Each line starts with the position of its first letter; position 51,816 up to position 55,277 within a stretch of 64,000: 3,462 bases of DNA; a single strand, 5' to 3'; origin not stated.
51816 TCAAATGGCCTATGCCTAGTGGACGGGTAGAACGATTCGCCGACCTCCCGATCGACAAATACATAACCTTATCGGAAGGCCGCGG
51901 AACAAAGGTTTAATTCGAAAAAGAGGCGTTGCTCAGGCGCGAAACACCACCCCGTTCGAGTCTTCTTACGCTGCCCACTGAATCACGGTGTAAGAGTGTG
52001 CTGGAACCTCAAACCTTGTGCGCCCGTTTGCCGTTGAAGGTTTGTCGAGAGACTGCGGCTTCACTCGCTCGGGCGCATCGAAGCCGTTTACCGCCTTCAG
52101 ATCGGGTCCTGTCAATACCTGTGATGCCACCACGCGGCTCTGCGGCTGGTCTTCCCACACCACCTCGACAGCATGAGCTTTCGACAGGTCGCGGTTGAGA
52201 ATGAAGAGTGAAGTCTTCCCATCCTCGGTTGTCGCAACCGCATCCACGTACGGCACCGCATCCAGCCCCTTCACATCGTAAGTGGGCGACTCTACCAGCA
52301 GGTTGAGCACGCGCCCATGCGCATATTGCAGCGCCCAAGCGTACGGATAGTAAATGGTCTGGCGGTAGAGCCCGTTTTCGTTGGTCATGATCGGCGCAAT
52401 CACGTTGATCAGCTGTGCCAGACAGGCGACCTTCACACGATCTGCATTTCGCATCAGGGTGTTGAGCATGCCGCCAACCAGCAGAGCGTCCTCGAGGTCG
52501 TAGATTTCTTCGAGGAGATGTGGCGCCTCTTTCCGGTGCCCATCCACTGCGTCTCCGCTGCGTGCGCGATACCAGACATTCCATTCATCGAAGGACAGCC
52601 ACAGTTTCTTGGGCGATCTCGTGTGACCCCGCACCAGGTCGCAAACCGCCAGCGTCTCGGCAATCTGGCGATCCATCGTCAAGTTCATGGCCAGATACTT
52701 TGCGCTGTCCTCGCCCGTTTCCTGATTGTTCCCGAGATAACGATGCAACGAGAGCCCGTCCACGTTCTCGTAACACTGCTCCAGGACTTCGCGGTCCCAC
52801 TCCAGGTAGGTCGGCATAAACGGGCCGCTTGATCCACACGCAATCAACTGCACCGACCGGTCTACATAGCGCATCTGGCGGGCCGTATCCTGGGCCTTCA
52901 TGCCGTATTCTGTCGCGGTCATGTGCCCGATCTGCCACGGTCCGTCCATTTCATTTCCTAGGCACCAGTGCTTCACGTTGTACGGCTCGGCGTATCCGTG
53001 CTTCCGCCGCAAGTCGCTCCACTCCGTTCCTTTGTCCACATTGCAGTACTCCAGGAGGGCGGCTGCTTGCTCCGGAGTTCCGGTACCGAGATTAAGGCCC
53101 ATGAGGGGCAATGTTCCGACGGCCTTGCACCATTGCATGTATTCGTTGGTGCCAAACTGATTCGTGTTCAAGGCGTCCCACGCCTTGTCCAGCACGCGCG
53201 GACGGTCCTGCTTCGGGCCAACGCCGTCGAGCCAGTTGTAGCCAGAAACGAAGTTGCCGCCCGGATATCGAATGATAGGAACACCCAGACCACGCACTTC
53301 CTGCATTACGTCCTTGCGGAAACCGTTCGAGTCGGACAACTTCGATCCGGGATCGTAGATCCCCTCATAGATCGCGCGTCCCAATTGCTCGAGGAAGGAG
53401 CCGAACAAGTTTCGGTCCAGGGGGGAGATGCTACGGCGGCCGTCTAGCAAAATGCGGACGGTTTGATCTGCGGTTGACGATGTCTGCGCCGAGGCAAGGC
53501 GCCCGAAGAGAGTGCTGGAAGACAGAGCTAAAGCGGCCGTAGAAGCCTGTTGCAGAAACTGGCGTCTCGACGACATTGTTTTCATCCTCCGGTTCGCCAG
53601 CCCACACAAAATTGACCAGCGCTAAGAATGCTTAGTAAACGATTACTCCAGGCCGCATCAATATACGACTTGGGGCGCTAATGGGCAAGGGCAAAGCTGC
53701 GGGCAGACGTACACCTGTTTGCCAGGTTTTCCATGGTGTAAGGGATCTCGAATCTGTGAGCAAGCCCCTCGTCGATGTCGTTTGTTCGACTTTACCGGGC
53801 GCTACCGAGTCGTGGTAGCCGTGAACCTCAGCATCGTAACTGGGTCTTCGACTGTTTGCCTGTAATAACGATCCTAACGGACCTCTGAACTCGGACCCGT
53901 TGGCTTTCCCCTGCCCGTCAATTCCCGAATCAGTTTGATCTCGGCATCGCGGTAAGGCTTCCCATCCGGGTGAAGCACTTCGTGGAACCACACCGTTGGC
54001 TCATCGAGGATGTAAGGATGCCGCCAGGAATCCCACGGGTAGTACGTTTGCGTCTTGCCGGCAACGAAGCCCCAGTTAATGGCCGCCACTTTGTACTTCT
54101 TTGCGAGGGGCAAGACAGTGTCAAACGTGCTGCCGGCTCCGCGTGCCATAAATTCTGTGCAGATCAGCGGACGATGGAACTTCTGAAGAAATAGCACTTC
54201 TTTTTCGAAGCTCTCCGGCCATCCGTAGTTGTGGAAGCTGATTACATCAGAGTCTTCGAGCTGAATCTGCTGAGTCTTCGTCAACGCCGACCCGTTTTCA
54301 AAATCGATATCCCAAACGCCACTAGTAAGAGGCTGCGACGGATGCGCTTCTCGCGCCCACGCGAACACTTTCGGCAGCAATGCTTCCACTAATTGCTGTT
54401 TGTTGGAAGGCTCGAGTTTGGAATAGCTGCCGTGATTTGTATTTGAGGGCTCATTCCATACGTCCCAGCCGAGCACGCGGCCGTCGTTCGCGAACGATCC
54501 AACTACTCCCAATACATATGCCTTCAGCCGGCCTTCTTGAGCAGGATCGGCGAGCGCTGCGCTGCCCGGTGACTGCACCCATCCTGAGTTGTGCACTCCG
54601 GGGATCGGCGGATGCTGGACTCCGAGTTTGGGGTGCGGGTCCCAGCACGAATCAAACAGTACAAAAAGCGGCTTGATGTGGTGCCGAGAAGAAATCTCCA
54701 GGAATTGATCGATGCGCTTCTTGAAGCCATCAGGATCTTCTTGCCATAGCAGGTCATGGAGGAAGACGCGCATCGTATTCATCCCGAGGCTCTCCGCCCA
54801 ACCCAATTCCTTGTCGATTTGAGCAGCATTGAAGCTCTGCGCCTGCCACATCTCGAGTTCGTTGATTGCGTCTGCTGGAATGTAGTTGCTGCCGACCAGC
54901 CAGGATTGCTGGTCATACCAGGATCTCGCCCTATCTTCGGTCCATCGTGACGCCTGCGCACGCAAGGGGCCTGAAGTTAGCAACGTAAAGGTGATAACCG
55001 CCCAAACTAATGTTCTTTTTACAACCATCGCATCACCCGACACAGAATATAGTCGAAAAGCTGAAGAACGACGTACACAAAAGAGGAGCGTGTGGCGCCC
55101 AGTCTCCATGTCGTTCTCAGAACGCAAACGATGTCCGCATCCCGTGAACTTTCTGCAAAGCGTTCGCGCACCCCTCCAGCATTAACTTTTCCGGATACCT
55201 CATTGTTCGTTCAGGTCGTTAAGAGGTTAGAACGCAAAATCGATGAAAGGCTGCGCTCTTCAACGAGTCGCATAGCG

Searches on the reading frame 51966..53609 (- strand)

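Call 6: search_protein_families(library=pfam, proteins=[window:51966-53609:-], max_evalue=0.0001)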
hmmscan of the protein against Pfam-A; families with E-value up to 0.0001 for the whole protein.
window:51966-53609:- (547 aa): 2 families
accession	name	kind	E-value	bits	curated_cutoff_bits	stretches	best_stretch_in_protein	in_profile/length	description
PF06964.18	Alpha-L-AF_C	-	1.5e-46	159.1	27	1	341-539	1-165/165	Alpha-L-arabinofuranosidase C-terminal domain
PF22848.2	ASD1_dom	-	6e-06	26.4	22.2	0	113-183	11-84/239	Alpha-L-arabinofuranosidase 1 domain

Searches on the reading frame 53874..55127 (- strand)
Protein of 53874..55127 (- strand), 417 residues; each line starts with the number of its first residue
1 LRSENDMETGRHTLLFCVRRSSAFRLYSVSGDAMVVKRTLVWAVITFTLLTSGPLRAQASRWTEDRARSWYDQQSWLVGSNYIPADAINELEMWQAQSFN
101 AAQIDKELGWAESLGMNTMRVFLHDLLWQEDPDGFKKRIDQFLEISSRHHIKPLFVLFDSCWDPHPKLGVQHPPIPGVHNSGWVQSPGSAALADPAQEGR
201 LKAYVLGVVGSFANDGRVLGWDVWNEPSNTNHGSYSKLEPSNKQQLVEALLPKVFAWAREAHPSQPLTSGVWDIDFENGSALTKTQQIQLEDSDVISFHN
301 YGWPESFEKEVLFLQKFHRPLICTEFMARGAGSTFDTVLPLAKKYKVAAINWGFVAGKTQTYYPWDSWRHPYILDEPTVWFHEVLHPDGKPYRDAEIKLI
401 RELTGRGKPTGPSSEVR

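Call 6: search_protein_families(library=pfam, proteins=[window:53874-55127:-], max_evalue=0.0001)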
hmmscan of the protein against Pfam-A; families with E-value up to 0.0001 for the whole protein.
window:53874-55127:- (417 aa): 1 family
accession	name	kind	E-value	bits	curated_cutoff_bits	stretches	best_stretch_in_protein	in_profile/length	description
PF00331.26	Glyco_hydro_10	-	1.1e-05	25.3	22.1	0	182-268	89-168/311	Glycosyl hydrolase family 10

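Call 45: search_protein_families(library=pfam, proteins=[window:53874-55127:-], max_evalue=0.001)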
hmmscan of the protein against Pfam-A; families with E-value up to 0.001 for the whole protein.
window:53874-55127:- (417 aa): 1 family
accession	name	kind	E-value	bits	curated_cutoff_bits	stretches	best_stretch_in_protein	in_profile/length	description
PF00331.26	Glyco_hydro_10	-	1.1e-05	25.3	22.1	1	182-268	89-168/311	Glycosyl hydrolase family 10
